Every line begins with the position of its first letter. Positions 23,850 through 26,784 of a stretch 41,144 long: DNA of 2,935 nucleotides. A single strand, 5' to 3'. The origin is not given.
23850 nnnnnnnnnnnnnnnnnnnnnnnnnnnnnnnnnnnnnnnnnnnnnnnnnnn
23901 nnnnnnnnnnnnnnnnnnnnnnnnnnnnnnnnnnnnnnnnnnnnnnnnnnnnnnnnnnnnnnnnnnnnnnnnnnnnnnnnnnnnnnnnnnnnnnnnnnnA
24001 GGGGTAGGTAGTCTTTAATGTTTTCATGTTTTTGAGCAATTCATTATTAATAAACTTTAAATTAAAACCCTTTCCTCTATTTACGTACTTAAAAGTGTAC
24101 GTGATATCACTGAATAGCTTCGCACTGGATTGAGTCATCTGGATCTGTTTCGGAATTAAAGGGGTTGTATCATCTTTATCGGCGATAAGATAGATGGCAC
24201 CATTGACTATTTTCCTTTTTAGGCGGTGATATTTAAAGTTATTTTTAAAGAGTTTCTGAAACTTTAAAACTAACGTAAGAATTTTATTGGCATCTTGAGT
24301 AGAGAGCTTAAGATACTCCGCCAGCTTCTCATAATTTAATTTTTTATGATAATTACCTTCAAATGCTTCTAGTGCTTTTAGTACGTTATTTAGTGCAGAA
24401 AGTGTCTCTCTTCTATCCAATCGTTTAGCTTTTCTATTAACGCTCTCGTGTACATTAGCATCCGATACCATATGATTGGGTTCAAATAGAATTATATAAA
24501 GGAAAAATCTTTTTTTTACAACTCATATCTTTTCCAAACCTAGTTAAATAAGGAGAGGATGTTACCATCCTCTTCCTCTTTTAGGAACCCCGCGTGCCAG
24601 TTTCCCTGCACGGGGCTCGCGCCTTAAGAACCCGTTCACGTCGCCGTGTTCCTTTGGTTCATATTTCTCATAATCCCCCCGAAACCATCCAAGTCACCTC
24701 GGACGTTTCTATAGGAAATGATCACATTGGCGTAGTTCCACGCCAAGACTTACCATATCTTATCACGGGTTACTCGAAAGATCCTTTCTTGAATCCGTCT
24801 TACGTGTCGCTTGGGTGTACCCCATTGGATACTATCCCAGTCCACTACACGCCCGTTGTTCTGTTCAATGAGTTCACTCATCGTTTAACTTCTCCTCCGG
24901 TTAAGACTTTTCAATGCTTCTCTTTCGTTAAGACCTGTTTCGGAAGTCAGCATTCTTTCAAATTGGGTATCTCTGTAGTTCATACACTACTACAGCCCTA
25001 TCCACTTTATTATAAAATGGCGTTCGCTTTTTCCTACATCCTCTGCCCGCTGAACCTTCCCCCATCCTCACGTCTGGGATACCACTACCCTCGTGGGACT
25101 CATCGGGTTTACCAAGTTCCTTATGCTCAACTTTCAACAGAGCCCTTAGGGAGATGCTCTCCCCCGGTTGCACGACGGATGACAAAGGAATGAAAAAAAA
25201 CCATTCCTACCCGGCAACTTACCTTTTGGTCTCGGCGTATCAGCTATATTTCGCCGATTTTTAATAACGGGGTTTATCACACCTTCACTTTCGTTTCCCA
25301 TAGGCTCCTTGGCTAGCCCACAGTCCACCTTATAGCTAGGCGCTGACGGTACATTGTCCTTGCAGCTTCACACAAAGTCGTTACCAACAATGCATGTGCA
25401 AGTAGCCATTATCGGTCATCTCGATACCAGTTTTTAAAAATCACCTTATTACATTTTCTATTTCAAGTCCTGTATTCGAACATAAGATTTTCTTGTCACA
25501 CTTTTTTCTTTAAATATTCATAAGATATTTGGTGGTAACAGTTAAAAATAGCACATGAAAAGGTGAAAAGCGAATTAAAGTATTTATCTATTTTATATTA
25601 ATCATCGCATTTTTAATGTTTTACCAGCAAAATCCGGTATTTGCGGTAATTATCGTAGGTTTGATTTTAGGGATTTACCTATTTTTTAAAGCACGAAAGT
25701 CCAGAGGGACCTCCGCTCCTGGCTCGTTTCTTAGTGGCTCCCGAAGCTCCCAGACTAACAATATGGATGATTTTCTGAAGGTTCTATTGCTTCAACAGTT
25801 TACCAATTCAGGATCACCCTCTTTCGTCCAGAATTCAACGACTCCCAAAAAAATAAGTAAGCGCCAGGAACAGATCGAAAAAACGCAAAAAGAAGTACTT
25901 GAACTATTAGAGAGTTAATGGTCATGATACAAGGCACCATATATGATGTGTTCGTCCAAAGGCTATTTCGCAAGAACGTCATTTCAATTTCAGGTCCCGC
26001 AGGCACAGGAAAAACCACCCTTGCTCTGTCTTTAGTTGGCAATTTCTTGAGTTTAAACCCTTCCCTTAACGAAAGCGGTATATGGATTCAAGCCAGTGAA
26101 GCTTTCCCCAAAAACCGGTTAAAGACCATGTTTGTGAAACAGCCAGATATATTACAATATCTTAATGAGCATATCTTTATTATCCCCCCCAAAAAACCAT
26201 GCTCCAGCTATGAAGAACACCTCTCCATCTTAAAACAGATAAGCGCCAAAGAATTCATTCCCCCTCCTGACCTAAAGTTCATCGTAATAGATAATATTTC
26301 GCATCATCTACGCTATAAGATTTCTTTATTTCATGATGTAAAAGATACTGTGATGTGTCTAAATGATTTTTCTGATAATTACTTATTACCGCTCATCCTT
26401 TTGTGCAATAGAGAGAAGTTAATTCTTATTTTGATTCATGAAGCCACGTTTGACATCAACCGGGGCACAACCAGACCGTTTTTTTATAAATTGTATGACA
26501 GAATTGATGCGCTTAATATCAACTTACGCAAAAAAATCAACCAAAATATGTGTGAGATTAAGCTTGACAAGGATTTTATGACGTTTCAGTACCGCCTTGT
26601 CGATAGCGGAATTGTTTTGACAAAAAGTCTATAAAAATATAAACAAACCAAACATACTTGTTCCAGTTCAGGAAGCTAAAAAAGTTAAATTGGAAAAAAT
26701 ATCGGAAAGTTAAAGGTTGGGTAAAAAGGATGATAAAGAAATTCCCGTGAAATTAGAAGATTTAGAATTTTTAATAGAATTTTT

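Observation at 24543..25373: ORF-less group II intron in an archaeal intergenic region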

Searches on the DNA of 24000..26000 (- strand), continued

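Call 35: search_with_rna_model(model_id=R1, sources=[window, L001, L002, L003, L004, L005, L006, L007, L008, L010, L012, L013, L014, L015, L016, L017, L018, L019, L020, L022, L024, L025, L026, L027, L028, L030, L031, L032, L033, L034, L035, L036, L037, L038, L040, L041, L042, L043, L044, L045, L046, L047, L050, L051, L052, L054, L055, L056, L057, L058, L059, L060, L061, L062, L063, L064, L065, L067, L068, L069, L070, L071, L073, L075, L076, L077, L078, L079, L080, L081, L082, L084, L086, L087, L088, L089, L090, L092, L093, L094, L097, L098, L099, L102, L104, L106, L107, L108, L109, L110, L111, L112, L113, L115, L116, L118, L119, L120, L121, L126], max_evalue=0.01)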
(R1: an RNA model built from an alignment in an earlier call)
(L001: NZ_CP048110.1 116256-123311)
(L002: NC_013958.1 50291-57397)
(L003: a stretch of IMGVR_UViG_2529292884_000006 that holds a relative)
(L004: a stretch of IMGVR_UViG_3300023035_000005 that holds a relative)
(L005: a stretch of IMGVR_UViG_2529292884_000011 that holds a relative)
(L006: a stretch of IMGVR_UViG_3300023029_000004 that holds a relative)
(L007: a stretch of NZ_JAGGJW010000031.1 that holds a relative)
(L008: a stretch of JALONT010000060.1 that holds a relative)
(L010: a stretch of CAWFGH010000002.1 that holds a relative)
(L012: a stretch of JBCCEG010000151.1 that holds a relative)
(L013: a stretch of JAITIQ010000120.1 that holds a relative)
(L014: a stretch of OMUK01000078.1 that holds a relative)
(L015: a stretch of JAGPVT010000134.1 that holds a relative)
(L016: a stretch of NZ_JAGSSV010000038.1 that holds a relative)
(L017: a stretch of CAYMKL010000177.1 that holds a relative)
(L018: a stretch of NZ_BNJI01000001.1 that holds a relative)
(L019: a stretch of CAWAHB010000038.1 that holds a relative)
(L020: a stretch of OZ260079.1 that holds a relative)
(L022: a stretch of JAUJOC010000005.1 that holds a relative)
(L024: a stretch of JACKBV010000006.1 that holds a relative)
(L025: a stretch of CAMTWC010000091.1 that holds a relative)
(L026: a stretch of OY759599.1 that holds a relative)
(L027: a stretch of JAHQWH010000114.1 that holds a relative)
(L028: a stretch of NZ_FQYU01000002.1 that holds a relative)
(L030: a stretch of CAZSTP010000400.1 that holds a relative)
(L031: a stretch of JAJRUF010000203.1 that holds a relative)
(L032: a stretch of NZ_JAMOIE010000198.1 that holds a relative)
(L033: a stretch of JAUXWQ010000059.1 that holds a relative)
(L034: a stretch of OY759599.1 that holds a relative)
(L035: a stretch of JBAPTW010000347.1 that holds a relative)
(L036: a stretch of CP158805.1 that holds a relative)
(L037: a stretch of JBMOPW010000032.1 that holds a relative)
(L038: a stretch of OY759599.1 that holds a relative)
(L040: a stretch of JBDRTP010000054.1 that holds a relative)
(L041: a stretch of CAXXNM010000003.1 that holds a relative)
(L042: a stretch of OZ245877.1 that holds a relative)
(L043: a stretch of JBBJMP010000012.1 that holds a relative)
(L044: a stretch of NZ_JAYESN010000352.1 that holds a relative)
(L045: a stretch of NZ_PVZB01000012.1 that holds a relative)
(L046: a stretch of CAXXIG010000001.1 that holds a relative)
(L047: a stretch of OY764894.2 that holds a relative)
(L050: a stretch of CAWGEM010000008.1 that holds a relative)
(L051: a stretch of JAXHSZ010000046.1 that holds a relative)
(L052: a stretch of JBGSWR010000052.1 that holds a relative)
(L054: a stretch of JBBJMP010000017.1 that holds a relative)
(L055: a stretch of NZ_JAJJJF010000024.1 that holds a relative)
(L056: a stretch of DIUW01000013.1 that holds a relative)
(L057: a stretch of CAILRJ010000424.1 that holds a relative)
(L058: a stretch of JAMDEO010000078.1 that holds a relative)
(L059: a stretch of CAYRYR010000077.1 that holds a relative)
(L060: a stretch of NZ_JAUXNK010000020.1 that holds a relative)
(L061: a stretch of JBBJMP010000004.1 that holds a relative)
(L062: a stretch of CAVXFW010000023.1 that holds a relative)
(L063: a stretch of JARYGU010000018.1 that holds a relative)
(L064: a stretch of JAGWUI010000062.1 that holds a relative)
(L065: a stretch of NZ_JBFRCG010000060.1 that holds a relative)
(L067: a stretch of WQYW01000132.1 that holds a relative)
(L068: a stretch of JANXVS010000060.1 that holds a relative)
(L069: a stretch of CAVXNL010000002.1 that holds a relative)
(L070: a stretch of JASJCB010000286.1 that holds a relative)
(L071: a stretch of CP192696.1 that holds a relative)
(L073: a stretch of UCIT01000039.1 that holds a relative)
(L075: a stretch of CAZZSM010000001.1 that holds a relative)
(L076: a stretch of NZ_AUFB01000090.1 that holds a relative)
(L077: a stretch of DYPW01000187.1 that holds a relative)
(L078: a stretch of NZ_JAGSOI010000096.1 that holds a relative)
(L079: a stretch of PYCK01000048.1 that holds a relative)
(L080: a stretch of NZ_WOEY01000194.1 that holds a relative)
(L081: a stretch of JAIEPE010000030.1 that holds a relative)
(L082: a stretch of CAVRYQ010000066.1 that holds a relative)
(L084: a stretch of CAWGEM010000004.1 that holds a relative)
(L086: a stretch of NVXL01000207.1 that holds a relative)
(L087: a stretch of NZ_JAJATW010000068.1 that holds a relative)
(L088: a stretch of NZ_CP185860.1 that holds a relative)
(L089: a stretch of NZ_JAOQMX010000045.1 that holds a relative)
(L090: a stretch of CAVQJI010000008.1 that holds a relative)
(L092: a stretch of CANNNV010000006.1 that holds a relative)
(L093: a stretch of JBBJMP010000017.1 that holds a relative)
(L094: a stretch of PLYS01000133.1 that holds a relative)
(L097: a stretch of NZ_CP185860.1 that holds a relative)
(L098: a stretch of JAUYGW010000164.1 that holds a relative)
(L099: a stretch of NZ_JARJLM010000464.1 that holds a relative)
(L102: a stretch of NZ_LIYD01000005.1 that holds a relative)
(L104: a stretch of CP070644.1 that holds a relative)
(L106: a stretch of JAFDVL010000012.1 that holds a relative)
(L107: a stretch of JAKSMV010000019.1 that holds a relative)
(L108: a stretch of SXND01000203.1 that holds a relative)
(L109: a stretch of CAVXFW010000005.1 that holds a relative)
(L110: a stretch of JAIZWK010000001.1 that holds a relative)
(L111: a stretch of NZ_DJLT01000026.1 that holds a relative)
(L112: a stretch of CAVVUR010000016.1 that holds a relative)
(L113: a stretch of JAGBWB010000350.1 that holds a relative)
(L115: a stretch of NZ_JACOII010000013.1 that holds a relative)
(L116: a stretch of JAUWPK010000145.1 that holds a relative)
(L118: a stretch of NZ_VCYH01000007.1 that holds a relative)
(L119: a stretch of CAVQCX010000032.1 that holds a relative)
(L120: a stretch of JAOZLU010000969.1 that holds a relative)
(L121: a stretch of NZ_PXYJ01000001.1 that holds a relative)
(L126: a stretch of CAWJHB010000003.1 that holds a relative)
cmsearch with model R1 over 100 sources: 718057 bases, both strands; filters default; matches with E-value up to 0.01: 64.
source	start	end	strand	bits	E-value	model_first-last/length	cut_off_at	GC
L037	1272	1350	-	92.6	1.3e-17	1-79/79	no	0.61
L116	1711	1789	-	91.8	2e-17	1-79/79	no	0.54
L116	2480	2558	-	88.5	1.1e-16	1-79/79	no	0.49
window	24543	24622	-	86.9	2.4e-16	1-79/79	no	0.55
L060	829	907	+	86.7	2.7e-16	1-79/79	no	0.54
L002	3710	3788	+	84.3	9e-16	1-79/79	no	0.61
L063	6736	6814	+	83.9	1.1e-15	1-79/79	no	0.57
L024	5671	5749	-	83.6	1.2e-15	1-79/79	no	0.49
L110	1036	1114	+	83.6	1.3e-15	1-79/79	no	0.47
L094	5461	5539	+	83.1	1.6e-15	1-79/79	no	0.65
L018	3435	3513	-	81.3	4.2e-15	1-79/79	no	0.59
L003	8057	8135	-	80.9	5e-15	1-79/79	no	0.57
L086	498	576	-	80.6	6e-15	1-79/79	no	0.54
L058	2342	2420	-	80.1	7.4e-15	1-79/79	no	0.63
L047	7009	7087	+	79.8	8.8e-15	1-79/79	no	0.62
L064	4156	4234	+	79.7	9.3e-15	1-79/79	no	0.59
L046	4591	4669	+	78.8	1.5e-14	1-79/79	no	0.61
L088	5180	5258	-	78.6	1.6e-14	1-79/79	no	0.62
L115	1154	1233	-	77.6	2.7e-14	1-79/79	no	0.5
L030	2151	2229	+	76.9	3.8e-14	1-79/79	no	0.68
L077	965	1042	+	76.8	3.9e-14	1-79/79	no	0.58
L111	16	94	-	76.4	5e-14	1-79/79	no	0.54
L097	4044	4122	+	76.3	5.2e-14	1-79/79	no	0.65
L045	1635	1713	-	76.1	5.6e-14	1-79/79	no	0.71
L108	1589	1667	+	75.9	6.2e-14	1-79/79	no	0.63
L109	3977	4055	-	75.4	8e-14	1-79/79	no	0.53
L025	2306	2384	+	75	9.8e-14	1-79/79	no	0.68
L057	3829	3907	+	74.8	1.1e-13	1-79/79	no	0.65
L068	3019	3097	-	74.8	1.1e-13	1-79/79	no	0.63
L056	7068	7146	+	74.7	1.1e-13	1-79/79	no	0.58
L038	6728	6806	+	74.3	1.4e-13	1-79/79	no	0.62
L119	6843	6921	+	73.8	1.9e-13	1-79/79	no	0.63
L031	2042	2120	+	73.7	1.9e-13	1-79/79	no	0.53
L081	7718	7796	+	72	4.5e-13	1-79/79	no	0.56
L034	3621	3699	+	71.4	6.3e-13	1-79/79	no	0.62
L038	3678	3756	+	71.4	6.3e-13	1-79/79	no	0.62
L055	2902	2981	+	71.3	6.7e-13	1-79/79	no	0.51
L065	320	398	-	70.9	8e-13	1-79/79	no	0.67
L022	5638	5713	+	70.5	9.9e-13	1-79/79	no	0.59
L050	4921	5001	+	70.4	1e-12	1-79/79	no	0.62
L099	4657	4735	-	69.8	1.4e-12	1-79/79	no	0.59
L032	2133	2211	+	69.7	1.5e-12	1-79/79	no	0.63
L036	5264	5342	-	69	2.1e-12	1-79/79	no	0.62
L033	226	304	-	68.7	2.4e-12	1-79/79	no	0.52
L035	5254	5332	-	68.2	3.1e-12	1-79/79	no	0.58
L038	5903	5981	+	67.3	4.9e-12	1-79/79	no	0.62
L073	3362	3440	+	66.7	6.6e-12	1-79/79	no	0.61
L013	619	696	-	65.6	1.2e-11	1-79/79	no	0.59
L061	5372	5451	-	65.4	1.3e-11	1-79/79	no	0.47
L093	2703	2782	+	65.4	1.3e-11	1-79/79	no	0.47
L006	7489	7565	+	64.7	1.9e-11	1-79/79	no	0.47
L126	5735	5813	+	64.6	1.9e-11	1-79/79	no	0.65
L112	3772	3845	+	64.3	2.2e-11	1-74/79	3'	0.58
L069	5521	5599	+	63.8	2.9e-11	1-79/79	no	0.59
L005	1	55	-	51.9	1.2e-08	1-55/79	3'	0.62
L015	3004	3092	+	47.4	1.2e-07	1-79/79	no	0.6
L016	7955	8000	+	42.8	1.2e-06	1-46/79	3'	0.52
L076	1636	1689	+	42.5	1.4e-06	1-79/79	no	0.59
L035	4793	4870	-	38.3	1.2e-05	1-79/79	no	0.6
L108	2423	2499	+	35.5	5e-05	1-79/79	no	0.69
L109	6149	6218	+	34.6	7.7e-05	1-79/79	no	0.44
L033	2498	2575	-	33.2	0.00016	1-79/79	no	0.59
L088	7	82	-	27.8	0.0024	1-79/79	no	0.62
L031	2901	2972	-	27.5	0.0029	1-79/79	no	0.65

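Call 41: search_with_rna_model(model_id=R1, sources=[L127, L128, L129, L130, L131, L132, L133, L134, L135, L136, L137, L138, L139, L140, L141, L142, L143, L144, L145, L146, L147, L148, L149, L150], max_evalue=0.01)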
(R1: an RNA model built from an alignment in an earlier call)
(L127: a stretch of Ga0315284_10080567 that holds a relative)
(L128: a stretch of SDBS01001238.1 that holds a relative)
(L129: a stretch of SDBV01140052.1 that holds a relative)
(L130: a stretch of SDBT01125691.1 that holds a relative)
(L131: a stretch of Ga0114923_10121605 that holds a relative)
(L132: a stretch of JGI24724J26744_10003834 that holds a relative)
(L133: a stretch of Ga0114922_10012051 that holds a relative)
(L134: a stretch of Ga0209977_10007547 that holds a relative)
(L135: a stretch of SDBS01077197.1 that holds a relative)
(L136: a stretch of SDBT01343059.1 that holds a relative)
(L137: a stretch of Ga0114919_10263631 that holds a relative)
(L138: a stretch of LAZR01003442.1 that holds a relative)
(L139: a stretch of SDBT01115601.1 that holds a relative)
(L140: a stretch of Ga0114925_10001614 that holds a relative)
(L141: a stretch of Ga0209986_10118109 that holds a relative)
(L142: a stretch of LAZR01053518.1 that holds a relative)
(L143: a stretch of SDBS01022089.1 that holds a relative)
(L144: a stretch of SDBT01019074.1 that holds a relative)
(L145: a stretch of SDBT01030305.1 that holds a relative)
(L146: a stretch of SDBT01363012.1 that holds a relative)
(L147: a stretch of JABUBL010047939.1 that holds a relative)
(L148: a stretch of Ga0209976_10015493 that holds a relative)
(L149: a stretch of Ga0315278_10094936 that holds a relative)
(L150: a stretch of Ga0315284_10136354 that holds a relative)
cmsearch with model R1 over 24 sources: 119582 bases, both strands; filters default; matches with E-value up to 0.01: 16.
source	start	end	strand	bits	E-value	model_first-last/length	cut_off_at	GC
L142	901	980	+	88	2.2e-17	1-79/79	no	0.54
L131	1495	1574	+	86.5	4.8e-17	1-79/79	no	0.52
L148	127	206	-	85.4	8.7e-17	1-79/79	no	0.52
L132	7247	7325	-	85.1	9.8e-17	1-79/79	no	0.53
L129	2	80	-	84.7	1.2e-16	1-79/79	no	0.53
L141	258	336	-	84.4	1.4e-16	1-79/79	no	0.54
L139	1214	1293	-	84.2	1.5e-16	1-79/79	no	0.54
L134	1958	2036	-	83.9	1.8e-16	1-79/79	no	0.57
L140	8892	8970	-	83.9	1.8e-16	1-79/79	no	0.57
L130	320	398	-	83.5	2.2e-16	1-79/79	no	0.59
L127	156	234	-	82.5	3.7e-16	1-79/79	no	0.52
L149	2914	2992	+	82.5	3.7e-16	1-79/79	no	0.52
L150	10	89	-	80.4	1.1e-15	1-79/79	no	0.56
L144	1846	1924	+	79.9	1.4e-15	1-79/79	no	0.59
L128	10328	10406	-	76.1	9.6e-15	1-79/79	no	0.59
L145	8225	8285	+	56.7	1.8e-10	1-60/79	3'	0.59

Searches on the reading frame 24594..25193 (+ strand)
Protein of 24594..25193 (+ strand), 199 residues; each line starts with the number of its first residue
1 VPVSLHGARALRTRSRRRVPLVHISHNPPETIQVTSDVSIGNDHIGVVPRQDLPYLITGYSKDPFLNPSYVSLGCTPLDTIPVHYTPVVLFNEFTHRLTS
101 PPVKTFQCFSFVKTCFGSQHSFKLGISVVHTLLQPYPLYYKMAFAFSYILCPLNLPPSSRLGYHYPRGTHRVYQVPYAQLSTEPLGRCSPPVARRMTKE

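Call 97: search_protein_families(library=pfam, proteins=[window:24594-25193:+], max_evalue=1)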
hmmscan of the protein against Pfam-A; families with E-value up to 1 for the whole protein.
window:24594-25193:+ (199 aa): 0 families

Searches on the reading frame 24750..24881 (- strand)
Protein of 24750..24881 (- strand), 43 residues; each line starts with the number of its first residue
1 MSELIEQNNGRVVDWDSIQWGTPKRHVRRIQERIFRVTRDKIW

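Call 8: search_protein_families(library=pfam, proteins=[window:24750-24881:-], max_evalue=0.01)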
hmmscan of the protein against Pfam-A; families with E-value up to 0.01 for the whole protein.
window:24750-24881:- (43 aa): 1 family
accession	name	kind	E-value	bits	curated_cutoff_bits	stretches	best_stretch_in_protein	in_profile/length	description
PF13655.11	RVT_N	-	0.00035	21.3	28.1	1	15-41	1-27/83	N-terminal domain of reverse transcriptase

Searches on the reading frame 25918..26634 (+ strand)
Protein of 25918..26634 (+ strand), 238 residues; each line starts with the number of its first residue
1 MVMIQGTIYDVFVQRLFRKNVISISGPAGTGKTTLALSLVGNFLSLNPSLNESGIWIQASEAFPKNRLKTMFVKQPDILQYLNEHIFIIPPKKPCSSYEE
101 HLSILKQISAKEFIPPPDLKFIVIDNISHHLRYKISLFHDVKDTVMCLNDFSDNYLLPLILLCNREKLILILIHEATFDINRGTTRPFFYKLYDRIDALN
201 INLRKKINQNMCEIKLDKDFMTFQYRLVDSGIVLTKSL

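Call 8: search_protein_families(library=pfam, proteins=[window:25918-26634:+], max_evalue=0.01)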
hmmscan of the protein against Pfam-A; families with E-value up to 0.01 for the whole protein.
window:25918-26634:+ (238 aa): 9 families
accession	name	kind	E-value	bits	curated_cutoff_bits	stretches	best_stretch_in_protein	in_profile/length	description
PF20720.3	nSTAND3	-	0.0001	22.5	27.2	1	9-45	7-43/155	Novel STAND NTPase 3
PF13401.12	AAA_22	-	0.00014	22.6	27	1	18-164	4-123/130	AAA domain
PF00931.28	NB-ARC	-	0.00019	21.2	23.5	1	19-70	18-68/248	NB-ARC domain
PF06745.19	ATPase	-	0.00036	20.4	26.6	1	11-130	11-131/231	KaiC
PF13479.12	AAA_24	-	0.00065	20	27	1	19-133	2-79/195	AAA domain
PF02562.22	PhoH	-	0.0015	18.5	27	1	12-39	12-39/205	PhoH-like protein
PF13481.12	AAA_25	-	0.0027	17.8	27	0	18-40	32-54/195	AAA domain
PF01057.23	Parvo_NS1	-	0.0049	16.3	20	0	8-40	102-134/271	Parvovirus non-structural protein NS1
PF13191.12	AAA_16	-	0.0073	17.3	32.6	1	18-66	23-63/167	AAA ATPase domain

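Call 10: find_encoding_contigs(protein=window:25918-26634:+, flank=4000, max_places=10)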
Protein window:25918-26634:+ (238 aa): no gene with exactly this product is on record in the collection.

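Call 12: search_protein_families(library=ncbifam, proteins=[window:25918-26634:+], max_evalue=0.00001)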
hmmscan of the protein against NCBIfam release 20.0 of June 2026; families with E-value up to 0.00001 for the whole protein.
window:25918-26634:+ (238 aa): 1 family
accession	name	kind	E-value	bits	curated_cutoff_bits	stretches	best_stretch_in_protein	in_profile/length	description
TIGR02237.1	recomb_radB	equivalog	5.2e-07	29.7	172.4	1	19-232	12-209/210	DNA repair and recombination protein RadB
